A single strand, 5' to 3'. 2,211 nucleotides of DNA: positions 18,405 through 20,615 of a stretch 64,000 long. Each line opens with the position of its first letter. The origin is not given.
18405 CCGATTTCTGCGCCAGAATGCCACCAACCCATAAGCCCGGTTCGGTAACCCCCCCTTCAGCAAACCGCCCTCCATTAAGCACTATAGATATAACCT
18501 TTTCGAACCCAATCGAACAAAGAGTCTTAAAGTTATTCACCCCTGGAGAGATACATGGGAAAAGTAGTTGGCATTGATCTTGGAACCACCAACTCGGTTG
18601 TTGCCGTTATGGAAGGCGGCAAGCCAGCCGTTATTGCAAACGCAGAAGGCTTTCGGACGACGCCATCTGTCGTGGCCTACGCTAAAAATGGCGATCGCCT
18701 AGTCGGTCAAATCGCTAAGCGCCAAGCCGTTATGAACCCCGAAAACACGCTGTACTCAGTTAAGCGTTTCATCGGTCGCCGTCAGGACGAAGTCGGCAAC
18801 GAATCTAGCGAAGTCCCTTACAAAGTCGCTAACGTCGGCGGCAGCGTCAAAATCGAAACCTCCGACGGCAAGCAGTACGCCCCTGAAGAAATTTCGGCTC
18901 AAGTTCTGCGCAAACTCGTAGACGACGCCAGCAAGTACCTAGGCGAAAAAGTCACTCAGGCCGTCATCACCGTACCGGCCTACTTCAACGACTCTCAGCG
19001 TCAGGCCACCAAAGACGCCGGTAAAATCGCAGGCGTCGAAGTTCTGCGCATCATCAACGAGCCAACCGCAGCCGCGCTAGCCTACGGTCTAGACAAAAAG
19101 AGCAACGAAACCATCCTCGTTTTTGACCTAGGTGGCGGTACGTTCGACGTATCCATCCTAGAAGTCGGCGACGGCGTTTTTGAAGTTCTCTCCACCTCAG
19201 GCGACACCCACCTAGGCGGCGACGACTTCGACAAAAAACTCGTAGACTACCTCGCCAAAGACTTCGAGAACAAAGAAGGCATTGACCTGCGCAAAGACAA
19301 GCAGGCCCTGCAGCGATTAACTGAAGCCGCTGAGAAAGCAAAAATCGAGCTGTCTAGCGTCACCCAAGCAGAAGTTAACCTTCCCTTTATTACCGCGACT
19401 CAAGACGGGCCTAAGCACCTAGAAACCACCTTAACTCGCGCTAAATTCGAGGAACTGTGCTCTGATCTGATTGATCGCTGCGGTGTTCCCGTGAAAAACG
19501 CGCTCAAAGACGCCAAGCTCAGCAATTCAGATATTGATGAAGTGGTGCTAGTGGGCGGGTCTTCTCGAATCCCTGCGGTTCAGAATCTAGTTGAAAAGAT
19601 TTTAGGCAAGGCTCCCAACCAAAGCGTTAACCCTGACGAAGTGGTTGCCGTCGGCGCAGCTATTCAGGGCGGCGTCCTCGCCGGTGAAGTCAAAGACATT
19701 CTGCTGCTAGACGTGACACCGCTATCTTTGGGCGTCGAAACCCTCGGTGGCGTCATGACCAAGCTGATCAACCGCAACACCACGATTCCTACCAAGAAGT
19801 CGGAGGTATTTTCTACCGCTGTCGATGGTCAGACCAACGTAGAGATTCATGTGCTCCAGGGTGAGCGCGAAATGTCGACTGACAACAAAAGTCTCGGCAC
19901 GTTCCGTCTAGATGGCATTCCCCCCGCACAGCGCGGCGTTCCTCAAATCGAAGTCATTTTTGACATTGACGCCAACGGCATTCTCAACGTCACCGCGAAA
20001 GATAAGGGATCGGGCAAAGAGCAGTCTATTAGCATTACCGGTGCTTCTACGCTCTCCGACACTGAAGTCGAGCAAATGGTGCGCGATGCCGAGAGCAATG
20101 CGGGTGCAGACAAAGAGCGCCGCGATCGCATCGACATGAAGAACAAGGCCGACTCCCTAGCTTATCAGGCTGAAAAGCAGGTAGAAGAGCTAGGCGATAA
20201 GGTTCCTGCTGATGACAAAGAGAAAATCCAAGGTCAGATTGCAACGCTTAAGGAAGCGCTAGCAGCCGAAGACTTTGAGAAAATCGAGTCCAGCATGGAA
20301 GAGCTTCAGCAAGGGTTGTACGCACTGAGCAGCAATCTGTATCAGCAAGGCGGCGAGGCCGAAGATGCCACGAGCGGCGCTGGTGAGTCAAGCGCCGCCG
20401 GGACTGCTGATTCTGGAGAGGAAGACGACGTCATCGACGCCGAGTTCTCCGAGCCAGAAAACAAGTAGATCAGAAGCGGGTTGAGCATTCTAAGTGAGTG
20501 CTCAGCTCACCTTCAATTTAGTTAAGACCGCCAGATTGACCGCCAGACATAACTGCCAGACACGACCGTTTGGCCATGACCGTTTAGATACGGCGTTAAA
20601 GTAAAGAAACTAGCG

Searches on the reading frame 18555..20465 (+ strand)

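Call 57: search_protein_families(library=pfam, proteins=[window:18555-20465:+], max_evalue=0.00001)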
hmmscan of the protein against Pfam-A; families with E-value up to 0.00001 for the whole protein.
window:18555-20465:+ (637 aa): 2 families
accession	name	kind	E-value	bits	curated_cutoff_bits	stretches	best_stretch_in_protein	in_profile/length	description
PF00012.26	HSP70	-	2e-266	885.4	20.6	1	4-597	1-599/599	Hsp70 protein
PF06723.19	MreB_Mbl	-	8.6e-22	77.8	27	1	112-369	72-316/327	MreB/Mbl protein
